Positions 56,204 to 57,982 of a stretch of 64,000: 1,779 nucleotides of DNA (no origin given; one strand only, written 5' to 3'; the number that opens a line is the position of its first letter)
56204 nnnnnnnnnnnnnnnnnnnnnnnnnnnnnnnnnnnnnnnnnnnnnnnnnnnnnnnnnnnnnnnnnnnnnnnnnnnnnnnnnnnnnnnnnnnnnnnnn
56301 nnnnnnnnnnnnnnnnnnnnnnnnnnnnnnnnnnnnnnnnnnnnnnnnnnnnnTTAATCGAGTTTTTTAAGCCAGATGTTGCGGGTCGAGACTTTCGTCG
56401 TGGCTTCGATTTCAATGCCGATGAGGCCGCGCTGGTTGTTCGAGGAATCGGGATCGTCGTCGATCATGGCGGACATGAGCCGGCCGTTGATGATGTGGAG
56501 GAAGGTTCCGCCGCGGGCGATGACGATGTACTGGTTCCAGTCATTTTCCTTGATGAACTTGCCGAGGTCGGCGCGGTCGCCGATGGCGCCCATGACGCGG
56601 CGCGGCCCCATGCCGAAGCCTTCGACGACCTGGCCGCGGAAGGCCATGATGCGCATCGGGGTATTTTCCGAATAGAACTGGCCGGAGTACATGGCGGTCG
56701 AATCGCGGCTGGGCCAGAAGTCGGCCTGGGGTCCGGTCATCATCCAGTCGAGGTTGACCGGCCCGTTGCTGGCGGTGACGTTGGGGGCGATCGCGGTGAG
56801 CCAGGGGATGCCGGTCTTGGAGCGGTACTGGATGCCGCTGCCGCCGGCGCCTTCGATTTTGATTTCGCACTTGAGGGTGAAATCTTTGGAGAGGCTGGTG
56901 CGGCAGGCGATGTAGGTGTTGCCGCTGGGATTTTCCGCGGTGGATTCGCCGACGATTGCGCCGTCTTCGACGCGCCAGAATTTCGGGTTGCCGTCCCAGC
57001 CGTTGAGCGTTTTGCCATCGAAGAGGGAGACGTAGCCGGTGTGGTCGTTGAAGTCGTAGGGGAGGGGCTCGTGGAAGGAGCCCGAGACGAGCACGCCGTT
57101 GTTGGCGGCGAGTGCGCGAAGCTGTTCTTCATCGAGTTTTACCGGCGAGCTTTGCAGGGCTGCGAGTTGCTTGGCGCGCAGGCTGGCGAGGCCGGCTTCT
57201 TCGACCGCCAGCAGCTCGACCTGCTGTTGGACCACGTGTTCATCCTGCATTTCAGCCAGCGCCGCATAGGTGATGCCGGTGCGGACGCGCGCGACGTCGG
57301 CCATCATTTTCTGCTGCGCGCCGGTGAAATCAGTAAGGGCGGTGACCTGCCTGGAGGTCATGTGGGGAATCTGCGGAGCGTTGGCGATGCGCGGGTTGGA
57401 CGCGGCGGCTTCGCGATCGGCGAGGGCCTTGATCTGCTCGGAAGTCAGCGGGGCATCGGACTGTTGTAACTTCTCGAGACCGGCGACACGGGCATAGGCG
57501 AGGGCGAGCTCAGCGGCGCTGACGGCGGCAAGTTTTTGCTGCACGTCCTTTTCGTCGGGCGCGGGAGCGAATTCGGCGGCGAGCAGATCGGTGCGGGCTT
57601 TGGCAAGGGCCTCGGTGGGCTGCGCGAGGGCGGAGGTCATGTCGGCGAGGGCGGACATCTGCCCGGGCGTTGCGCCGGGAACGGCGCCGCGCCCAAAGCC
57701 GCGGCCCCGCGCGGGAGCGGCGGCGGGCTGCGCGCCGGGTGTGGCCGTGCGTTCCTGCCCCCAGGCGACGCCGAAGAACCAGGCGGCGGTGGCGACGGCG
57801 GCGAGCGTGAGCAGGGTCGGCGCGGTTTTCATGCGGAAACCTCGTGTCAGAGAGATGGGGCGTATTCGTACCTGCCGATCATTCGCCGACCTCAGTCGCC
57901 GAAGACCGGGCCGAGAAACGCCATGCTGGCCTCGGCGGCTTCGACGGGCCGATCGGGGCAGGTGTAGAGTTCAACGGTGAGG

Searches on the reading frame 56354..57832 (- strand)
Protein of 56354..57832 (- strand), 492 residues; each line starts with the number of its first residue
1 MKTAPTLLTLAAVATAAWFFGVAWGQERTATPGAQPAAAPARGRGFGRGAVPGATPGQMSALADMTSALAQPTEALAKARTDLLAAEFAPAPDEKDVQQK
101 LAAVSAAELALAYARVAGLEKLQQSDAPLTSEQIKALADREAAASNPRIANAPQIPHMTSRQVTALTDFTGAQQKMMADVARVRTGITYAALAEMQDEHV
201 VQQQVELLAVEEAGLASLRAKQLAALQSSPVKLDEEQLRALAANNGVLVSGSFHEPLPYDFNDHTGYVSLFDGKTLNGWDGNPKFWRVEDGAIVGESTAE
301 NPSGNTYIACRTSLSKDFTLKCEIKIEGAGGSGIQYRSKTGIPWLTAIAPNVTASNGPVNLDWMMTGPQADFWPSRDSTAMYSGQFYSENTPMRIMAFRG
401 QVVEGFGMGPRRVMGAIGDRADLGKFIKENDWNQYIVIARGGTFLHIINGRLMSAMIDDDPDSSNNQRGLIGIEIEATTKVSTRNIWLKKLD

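Call 48: search_protein_families(library=pfam, proteins=[window:56354-57832:-], max_evalue=0.0001)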
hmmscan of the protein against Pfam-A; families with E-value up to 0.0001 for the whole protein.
window:56354-57832:- (492 aa): 1 family
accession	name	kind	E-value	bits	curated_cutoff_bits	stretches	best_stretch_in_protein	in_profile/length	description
PF06439.18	3keto-disac_hyd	-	2.3e-29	103.2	26.8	1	266-489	1-187/187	3-keto-disaccharide hydrolase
